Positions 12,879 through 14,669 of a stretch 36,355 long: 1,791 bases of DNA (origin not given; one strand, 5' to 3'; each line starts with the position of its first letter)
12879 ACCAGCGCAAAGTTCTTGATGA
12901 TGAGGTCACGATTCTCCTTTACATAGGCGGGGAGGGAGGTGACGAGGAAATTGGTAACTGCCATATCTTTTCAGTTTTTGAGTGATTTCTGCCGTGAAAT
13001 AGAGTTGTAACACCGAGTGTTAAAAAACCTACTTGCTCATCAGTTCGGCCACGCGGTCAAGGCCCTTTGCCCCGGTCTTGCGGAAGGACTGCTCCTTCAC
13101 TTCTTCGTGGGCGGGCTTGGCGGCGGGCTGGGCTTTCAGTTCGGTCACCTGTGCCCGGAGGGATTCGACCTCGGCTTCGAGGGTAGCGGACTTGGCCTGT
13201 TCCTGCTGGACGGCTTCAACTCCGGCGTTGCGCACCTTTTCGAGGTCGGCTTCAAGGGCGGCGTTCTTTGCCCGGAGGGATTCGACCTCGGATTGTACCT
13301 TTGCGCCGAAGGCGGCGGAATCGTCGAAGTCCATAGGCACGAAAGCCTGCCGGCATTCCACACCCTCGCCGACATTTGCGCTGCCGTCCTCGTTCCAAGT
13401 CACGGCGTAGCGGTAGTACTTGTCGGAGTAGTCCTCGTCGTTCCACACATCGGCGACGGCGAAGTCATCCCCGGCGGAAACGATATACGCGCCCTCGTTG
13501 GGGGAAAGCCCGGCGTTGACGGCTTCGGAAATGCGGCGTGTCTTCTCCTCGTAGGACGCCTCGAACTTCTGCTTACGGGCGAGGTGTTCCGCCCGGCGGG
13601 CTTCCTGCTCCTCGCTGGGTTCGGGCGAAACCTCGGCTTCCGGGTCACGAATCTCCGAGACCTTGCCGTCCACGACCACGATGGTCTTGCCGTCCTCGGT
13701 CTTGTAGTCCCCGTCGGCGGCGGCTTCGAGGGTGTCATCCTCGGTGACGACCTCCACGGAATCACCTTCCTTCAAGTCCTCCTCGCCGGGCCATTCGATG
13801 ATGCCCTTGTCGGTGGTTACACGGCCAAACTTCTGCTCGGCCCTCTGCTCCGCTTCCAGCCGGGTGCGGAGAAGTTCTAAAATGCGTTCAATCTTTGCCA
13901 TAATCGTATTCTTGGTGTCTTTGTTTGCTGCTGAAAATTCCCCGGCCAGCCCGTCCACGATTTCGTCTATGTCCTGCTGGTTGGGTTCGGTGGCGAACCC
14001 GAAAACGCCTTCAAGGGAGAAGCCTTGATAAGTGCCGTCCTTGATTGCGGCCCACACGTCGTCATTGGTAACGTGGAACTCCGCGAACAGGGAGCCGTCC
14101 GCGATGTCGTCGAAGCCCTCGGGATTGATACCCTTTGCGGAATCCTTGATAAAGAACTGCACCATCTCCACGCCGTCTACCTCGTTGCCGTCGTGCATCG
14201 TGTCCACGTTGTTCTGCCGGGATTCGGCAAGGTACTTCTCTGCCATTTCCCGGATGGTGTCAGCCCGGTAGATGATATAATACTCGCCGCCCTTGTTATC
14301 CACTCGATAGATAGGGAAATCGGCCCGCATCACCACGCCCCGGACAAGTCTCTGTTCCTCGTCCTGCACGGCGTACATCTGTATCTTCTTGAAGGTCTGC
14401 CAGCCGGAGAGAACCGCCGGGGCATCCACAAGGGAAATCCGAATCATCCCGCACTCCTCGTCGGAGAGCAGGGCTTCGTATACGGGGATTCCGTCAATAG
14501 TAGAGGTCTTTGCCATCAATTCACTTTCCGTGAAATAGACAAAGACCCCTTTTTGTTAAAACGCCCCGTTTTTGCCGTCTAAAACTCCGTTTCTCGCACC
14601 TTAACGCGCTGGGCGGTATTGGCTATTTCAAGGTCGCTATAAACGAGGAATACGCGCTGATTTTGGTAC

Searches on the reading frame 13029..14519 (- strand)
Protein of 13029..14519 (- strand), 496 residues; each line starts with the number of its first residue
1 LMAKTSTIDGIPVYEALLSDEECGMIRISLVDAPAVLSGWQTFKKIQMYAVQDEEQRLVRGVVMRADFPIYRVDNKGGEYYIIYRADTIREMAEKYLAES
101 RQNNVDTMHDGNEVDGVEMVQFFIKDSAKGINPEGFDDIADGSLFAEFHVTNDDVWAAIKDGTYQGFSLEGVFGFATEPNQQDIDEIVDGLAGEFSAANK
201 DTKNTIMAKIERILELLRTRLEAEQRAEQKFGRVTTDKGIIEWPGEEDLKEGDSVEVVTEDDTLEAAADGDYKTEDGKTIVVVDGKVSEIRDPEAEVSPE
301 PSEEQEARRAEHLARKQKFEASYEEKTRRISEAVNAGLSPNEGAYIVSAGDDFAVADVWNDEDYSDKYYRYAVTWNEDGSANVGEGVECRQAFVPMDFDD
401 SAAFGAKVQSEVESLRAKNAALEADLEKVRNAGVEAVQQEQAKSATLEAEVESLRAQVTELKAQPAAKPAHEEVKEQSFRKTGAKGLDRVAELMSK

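Call 47: search_protein_families(library=phrogs, proteins=[window:13029-14519:-], max_evalue=0.00001)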
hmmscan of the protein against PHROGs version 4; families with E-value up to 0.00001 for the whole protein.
window:13029-14519:- (496 aa): 4 families
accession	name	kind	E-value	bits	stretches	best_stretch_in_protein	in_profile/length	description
phrog_24921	-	unknown function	2.8e-30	106.6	1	11-319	1-289/349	-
phrog_1530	-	other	1.3e-14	55.3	1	51-187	241-363/379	DNA methyltransferase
phrog_15223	-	other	1.7e-14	55.2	1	83-193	32-134/199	protease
phrog_3017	-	head and packaging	8.2e-14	52.6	1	44-195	38-177/402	head maturation protease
